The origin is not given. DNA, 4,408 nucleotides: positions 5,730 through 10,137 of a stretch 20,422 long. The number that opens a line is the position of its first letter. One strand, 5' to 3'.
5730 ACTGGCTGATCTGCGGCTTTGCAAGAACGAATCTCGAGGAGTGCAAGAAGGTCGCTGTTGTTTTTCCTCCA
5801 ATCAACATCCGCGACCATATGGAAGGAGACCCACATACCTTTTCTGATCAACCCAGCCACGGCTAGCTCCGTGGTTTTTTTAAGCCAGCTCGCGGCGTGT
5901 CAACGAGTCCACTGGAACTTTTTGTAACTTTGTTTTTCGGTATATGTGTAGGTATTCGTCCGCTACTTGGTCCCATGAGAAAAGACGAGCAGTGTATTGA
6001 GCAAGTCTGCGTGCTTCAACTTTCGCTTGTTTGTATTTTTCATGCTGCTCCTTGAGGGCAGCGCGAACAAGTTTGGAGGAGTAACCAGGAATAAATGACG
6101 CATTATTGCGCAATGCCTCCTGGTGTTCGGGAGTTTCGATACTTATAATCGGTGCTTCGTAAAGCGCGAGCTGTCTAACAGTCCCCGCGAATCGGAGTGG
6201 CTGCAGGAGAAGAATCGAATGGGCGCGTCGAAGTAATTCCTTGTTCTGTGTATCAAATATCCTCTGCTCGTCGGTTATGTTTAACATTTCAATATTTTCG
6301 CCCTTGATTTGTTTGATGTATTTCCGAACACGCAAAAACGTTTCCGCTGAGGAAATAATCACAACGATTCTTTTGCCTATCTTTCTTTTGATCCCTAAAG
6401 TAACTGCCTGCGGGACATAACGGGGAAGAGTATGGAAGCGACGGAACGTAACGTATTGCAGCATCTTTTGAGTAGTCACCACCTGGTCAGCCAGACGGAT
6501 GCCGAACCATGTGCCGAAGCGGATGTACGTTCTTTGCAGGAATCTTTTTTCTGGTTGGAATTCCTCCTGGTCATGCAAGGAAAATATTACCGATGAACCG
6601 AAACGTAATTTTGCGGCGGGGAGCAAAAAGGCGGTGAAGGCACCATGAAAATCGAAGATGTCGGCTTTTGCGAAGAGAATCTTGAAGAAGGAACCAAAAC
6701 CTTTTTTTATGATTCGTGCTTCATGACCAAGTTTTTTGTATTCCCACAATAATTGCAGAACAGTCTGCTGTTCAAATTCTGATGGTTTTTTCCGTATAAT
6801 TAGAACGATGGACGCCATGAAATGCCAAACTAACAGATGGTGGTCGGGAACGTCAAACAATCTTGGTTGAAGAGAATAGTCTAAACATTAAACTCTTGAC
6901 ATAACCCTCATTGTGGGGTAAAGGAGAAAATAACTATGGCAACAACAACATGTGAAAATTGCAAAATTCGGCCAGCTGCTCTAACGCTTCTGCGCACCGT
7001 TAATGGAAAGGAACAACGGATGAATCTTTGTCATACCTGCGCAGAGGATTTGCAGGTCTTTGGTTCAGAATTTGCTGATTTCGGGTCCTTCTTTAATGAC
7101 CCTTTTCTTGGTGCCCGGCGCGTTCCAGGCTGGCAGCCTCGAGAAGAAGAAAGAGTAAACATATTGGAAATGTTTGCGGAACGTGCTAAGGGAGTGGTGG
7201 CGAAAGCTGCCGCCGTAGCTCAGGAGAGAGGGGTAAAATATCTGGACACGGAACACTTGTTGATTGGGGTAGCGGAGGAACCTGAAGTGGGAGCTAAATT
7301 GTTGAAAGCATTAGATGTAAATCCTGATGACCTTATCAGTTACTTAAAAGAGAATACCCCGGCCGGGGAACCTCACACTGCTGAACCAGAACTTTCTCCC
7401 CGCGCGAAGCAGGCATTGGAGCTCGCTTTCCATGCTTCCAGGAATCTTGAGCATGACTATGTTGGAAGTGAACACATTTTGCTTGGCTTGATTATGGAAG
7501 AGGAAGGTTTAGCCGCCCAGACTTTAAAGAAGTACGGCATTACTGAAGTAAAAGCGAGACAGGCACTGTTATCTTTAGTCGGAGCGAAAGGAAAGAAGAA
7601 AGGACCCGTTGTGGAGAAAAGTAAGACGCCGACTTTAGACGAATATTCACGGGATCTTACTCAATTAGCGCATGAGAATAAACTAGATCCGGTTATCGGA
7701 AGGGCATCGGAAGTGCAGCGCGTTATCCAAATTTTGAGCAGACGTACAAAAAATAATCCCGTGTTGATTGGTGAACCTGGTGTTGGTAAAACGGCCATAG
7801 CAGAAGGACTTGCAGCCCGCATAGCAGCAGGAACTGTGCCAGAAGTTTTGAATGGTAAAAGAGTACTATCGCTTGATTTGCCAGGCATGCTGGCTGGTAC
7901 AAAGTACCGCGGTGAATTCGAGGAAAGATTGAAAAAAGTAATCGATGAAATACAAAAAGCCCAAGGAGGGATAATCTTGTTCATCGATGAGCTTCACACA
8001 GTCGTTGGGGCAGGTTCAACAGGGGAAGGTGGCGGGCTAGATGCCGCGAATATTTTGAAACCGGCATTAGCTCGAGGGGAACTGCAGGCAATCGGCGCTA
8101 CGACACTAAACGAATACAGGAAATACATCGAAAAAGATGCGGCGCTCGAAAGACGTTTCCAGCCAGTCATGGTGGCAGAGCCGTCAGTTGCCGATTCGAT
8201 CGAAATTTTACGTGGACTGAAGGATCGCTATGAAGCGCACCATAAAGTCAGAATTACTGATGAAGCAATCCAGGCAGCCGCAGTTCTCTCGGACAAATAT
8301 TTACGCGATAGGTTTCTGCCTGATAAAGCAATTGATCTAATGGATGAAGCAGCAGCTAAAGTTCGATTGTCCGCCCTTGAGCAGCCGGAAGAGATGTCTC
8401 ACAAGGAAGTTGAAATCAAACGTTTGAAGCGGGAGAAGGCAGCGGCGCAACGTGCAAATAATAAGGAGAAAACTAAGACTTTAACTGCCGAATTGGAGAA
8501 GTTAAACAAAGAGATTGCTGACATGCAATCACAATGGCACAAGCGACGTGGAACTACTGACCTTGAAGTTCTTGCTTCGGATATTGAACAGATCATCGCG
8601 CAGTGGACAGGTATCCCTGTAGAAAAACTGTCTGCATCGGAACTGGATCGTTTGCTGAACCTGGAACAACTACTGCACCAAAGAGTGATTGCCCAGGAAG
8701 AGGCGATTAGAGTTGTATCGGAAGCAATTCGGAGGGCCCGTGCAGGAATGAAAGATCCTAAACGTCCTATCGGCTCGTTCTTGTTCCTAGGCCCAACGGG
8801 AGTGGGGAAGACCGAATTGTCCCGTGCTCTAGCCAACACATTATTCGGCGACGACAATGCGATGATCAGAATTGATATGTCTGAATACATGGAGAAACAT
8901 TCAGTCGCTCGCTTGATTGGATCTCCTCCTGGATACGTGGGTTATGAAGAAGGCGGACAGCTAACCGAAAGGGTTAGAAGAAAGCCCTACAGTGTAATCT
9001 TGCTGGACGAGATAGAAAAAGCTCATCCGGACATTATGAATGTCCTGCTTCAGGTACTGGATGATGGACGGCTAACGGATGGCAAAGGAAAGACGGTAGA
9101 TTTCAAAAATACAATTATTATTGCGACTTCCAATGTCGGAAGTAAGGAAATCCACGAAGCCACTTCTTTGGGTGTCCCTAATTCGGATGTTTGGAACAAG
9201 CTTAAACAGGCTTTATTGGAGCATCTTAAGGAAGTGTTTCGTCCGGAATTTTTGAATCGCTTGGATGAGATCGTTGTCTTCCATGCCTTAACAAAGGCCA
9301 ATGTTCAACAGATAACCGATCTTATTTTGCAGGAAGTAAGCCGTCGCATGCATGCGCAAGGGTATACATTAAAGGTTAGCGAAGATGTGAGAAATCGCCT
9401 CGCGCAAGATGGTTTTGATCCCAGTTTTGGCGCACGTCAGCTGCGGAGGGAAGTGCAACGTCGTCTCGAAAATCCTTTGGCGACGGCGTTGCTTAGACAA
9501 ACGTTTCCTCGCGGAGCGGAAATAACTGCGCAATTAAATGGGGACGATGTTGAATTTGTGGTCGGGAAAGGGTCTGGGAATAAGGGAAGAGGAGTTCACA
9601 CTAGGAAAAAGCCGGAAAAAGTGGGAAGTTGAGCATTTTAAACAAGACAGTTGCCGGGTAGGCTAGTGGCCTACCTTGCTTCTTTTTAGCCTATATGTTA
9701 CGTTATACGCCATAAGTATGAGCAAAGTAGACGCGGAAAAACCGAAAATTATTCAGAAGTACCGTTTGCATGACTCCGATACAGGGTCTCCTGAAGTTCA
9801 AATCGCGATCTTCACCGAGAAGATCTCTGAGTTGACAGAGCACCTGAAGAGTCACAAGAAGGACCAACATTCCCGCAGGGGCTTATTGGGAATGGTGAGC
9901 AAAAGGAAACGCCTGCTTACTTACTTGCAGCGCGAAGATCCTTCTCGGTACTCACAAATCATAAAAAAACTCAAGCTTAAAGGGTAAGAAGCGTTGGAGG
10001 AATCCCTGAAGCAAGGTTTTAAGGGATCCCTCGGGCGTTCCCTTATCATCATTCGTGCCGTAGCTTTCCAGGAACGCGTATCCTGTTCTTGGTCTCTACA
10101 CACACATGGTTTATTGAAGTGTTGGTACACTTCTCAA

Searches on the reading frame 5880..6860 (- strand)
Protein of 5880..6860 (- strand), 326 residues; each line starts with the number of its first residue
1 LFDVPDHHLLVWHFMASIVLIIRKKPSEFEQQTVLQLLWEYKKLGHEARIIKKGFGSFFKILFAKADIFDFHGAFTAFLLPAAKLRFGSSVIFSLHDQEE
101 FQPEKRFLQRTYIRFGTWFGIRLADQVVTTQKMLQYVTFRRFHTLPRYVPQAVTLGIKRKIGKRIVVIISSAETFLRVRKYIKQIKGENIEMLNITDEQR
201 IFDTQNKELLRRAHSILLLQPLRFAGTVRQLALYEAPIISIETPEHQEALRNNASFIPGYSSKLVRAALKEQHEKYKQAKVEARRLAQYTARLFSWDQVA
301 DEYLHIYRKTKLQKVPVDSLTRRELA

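Call 6: search_protein_families(library=pfam, proteins=[window:5880-6860:-], max_evalue=0.01)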
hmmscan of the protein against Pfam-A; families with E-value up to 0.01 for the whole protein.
window:5880-6860:- (326 aa): 2 families
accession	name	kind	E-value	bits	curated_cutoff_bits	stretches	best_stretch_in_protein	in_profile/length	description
PF13439.12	Glyco_transf_4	-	6.8e-05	23.4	28.5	1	65-135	72-145/170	Glycosyltransferase Family 4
PF13579.12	Glyco_trans_4_4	-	0.0024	18.6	29.7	0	65-137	71-142/158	Glycosyl transferase 4-like domain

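Call 12: search_protein_families(library=ncbifam, proteins=[window:5880-6860:-], max_evalue=0.01)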
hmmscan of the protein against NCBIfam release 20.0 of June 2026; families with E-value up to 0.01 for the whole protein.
window:5880-6860:- (326 aa): 1 family
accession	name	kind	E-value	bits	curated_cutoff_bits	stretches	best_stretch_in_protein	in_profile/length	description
NF005598.0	PRK07331.1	equivalog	0.0017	17.8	401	1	85-219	117-242/323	cobalt transporter CbiM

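Call 32: find_homologous_proteins(query=window:5880-6860:-)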
Query window:5880-6860:- (326 aa): 1 proteins with E <= 0.001 among 1521 candidates.
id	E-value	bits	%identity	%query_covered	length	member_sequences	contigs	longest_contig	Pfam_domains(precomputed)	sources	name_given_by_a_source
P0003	2.0e-210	715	100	100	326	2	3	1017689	-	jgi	-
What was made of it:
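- Tried and rejected: The GT-like gene found only itself and missed the known 39% orthologue (call 32).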

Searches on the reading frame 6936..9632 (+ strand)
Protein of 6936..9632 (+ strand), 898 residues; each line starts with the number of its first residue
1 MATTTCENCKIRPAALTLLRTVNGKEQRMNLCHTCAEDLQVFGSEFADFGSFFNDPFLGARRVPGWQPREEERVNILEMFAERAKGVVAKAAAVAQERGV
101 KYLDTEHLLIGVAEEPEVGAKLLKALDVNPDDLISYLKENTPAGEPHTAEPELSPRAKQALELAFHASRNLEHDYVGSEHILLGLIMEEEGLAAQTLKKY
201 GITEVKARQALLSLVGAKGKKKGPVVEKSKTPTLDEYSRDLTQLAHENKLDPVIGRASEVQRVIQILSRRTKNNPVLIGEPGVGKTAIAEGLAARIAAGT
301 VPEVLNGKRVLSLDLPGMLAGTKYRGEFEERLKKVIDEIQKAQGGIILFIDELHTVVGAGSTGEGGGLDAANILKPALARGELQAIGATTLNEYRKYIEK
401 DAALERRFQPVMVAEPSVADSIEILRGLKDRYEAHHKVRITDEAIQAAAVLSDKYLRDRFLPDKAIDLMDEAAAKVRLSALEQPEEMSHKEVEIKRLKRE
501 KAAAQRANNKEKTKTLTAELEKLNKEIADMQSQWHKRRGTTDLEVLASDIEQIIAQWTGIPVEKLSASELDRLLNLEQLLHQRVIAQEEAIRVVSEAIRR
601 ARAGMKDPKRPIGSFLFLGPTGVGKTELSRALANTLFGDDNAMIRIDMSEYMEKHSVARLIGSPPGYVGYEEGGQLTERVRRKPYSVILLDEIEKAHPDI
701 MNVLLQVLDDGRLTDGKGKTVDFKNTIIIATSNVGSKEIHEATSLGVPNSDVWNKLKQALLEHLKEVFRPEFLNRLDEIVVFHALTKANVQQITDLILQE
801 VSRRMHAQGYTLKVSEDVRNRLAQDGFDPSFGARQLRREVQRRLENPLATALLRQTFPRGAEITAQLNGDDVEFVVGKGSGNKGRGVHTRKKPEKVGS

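Call 6: search_protein_families(library=pfam, proteins=[window:6936-9632:+], max_evalue=0.01)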
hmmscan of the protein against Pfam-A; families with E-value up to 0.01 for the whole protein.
window:6936-9632:+ (898 aa): 31 families (the best 25 are shown)
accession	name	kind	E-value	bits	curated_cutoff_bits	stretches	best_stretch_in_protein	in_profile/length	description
PF07724.20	AAA_2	-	1.2e-70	237.2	27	1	610-779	1-166/166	AAA domain (Cdc48 subfamily)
PF17871.7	AAA_lid_9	-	9.1e-34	115.9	22.8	1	417-517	1-101/104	AAA lid domain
PF00004.35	AAA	-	2.4e-26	93.2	21.2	2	276-391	2-110/131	ATPase family associated with various cellular activities (AAA)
PF02861.25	Clp_N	-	1.3e-24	86.6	20.7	2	164-216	1-53/53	Clp amino terminal domain, pathogenicity island component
PF10431.15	ClpB_D2-small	-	4.4e-22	78.4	21.9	1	785-864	1-80/81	C-terminal, D2-small domain, of ClpB protein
PF07728.20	AAA_5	-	4e-20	72.7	22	2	615-738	2-127/139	AAA domain (dynein-related subfamily)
PF00158.32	Sigma54_activat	-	1.5e-12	48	20.2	1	613-741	23-151/168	Sigma-54 interaction domain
PF13191.12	AAA_16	-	1.4e-11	45.6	32.6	1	253-299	2-51/167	AAA ATPase domain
PF13401.12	AAA_22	-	9.5e-11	42.6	27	1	615-710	8-110/130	AAA domain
PF20720.3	nSTAND3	-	1.4e-07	31.8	27.2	1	260-298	7-43/155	Novel STAND NTPase 3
PF13238.12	AAA_18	-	2.7e-06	28.3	29.4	0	277-349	3-76/128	AAA domain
PF20030.5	bpMoxR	-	5.9e-06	25.9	27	1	616-733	35-145/205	MoxR domain in the MoxR-vWA-beta-propeller ternary systems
PF12775.13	AAA_7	-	1e-05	25.6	25.8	0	614-663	35-84/181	P-loop containing dynein motor region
PF05496.18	RuvB_N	-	1.8e-05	25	27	0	605-636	26-57/159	Holliday junction DNA helicase RuvB P-loop domain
PF13173.12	AAA_14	-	2.1e-05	25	27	0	616-711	6-88/129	AAA domain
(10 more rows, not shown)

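Call 21: find_related_loci(query=window:6936-9632:+, collection=genome_contigs, flank=10000)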
Query window:6936-9632:+ (898 aa) in genome_contigs; peptide patterns used: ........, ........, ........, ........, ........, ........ (x = any residue, [..] = any of these).
600 stretches matched a pattern (row limit reached: there are more); 599 encode a relative of the query (tblastn E <= 1e-3); the best 80 are kept; 80 distinct loci.
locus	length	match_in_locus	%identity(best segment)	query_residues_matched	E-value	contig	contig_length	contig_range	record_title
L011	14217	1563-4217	65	6-874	0e+0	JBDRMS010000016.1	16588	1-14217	MAG: bacterium isolate MEGAHIT-group-1.842 k141_2522620, whole genome shotgun sequence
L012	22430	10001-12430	56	74-873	0e+0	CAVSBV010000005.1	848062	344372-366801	MAG: Candidatus Eremiobacteraeota bacterium isolate MFD05705.bin.1.3 genome assembly, contig: contig_61818, whole genome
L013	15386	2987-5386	55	80-876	0e+0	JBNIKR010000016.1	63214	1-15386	Sutcliffiella halmapala strain 445 NODE_16_length_63214_cov_26.665478, whole genome shotgun sequence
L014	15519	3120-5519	55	80-876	0e+0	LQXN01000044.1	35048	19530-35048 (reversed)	Sutcliffiella horikoshii DSM 8719 Cont79, whole genome shotgun sequence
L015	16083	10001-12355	56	80-860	0e+0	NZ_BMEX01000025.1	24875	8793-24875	Kroppenstedtia guangzhouensis strain CGMCC 1.12404 sequence25, whole genome shotgun sequence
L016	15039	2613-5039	54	69-876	0e+0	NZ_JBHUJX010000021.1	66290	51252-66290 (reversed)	Bacillus sp. CGMCC 1.16607 GCM70020056_35, whole genome shotgun sequence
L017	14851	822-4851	54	6-878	0e+0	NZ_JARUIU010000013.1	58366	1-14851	Jeotgalibacillus sp. ET6 NODE_13_length_58366_cov_166.457050, whole genome shotgun sequence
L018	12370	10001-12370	54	72-864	0e+0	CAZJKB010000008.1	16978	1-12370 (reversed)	MAG TPA_asm: uncultured Candidatus Saccharibacteria bacterium isolate SRP107338_co1_36 genome assembly, contig: NODE_346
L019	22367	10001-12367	56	80-864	0e+0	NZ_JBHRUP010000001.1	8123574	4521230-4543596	Paenibacillus sepulcri strain CCM 7311 contig_1, whole genome shotgun sequence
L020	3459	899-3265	54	80-864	0e+0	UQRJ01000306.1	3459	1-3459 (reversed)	uncultured Sporolactobacillus sp. isolate UMGS561 genome assembly, contig: NODE_3054_length_3459_cov_7.014689, whole gen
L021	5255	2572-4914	55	80-854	0e+0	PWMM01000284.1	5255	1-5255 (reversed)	MAG: Syntrophomonadaceae bacterium isolate CSSed10_277R1 CS-Sed10-C53767, whole genome shotgun sequence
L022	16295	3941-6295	55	80-860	0e+0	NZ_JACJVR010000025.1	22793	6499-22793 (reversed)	Cohnella xylanilytica strain DSM 25239 contig_25, whole genome shotgun sequence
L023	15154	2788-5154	55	80-864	0e+0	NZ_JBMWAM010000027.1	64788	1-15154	Paenibacillus sp. sgz302251 G2266_scaffold27, whole genome shotgun sequence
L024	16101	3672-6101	54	80-876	0e+0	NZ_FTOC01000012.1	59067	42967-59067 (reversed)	Salimicrobium flavidum strain DSM 23127, whole genome shotgun sequence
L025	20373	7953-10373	55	71-876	0e+0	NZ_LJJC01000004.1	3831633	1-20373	Heyndrickxia shackletonii strain LMG 18435 super11, whole genome shotgun sequence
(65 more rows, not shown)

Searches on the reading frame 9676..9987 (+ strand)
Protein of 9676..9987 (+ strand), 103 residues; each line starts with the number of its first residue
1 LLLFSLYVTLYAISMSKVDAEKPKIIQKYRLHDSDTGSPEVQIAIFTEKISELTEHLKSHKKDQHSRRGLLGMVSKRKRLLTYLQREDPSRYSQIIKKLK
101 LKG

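Call 6: search_protein_families(library=pfam, proteins=[window:9676-9987:+], max_evalue=0.01)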
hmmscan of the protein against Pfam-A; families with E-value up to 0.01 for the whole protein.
window:9676-9987:+ (103 aa): 1 family
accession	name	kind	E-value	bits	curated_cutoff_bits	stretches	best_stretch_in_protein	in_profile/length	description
PF00312.27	Ribosomal_S15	-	2.6e-35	120.9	31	1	23-102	2-81/81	Ribosomal protein S15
